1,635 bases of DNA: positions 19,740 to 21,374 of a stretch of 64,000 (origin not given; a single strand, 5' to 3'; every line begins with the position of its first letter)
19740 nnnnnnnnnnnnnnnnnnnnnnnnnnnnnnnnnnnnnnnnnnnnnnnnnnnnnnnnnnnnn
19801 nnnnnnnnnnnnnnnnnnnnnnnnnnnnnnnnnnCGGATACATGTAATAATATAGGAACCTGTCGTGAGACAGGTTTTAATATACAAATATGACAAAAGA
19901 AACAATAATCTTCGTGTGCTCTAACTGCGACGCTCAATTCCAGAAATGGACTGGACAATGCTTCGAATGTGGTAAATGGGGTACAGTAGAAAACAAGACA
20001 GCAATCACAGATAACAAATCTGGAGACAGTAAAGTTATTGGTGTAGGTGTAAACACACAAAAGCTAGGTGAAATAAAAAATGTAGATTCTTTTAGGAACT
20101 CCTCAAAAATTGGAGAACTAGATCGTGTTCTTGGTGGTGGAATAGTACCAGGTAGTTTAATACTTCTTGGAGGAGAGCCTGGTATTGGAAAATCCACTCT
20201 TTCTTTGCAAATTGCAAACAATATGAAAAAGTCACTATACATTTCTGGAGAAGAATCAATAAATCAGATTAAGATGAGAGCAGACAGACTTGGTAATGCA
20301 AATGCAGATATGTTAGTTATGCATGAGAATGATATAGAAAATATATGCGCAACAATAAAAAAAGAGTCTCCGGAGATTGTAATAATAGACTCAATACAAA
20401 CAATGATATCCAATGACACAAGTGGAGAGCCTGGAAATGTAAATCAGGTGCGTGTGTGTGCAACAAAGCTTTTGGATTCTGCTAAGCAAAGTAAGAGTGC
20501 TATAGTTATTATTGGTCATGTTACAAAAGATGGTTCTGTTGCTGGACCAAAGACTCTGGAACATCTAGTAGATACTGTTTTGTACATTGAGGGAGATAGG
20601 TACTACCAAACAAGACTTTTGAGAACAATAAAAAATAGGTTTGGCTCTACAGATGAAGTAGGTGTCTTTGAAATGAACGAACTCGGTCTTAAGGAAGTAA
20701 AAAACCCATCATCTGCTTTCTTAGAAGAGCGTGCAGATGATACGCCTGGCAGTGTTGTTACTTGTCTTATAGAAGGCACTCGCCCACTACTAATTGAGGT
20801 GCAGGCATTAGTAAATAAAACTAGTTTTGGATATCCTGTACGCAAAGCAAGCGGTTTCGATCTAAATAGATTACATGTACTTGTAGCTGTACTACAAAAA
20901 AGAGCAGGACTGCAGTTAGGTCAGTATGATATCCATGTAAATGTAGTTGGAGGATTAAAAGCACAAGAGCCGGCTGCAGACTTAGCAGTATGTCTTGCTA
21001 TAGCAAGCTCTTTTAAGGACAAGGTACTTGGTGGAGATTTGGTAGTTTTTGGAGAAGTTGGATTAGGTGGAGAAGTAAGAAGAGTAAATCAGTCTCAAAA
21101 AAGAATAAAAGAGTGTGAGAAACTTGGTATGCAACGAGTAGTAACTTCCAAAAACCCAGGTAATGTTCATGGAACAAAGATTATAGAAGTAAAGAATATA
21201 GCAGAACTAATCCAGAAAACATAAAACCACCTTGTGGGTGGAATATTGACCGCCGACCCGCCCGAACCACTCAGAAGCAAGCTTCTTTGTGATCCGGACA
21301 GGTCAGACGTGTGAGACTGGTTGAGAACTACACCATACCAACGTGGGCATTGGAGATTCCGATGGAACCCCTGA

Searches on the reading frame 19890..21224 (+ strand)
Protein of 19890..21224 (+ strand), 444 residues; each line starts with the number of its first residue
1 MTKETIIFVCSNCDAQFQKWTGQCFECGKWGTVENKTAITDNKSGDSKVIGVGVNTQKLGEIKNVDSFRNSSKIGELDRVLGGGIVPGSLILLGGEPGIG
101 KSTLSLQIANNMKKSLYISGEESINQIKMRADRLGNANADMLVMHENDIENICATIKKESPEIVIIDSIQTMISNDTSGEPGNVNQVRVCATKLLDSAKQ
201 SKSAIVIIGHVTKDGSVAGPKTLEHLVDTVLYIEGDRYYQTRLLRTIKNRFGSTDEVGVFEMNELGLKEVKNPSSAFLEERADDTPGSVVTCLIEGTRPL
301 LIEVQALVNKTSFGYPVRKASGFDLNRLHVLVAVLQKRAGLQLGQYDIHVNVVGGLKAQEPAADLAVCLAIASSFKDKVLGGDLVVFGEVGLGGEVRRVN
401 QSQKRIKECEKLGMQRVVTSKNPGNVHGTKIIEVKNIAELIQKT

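Call 3: search_protein_families(library=pfam, proteins=[window:19890-21224:+], max_evalue=0.1)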
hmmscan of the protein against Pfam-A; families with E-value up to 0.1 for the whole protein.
window:19890-21224:+ (444 aa): 22 families
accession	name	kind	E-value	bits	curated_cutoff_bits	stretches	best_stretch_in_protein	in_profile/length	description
PF06745.19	ATPase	-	3e-13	50.1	26.6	2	73-136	4-72/231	KaiC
PF13481.12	AAA_25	-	2e-12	47.6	27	1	72-215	17-194/195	AAA domain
PF00004.35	AAA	-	3.6e-09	37.6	21.2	1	91-212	1-109/131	ATPase family associated with various cellular activities (AAA)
PF03796.21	DnaB_C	-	6.7e-08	32.7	27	1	73-130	5-66/255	DnaB-like helicase C terminal domain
PF18073.7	Zn_ribbon_LapB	-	4.7e-07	29.8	25.7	1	8-34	1-27/28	Rubredoxin metal binding domain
PF13541.12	ChlI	-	3.8e-06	27.2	27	1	338-421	35-119/121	Subunit ChlI of Mg-chelatase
PF13479.12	AAA_24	-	9.7e-06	26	27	1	91-173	5-77/195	AAA domain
PF05362.19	Lon_C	-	0.00088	19.3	21.1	1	344-421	92-170/205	Lon protease (S16) C-terminal proteolytic domain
PF13191.12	AAA_16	-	0.0012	19.8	32.6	1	85-127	24-72/167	AAA ATPase domain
PF05496.18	RuvB_N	-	0.0023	18.2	27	1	91-131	36-76/159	Holliday junction DNA helicase RuvB P-loop domain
PF03266.21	NTPase_1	-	0.0024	18.2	23.9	1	91-119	2-31/168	NTPase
PF20720.3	nSTAND3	-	0.0025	18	27.2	1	90-167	19-72/155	Novel STAND NTPase 3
PF13173.12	AAA_14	-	0.0027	18.2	27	1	91-172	5-74/129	AAA domain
PF02283.22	CobU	-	0.004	17.1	27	1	99-211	9-124/168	Cobinamide kinase / cobinamide phosphate guanyltransferase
PF08423.17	Rad51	-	0.0077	16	22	0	76-120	14-58/244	Rad51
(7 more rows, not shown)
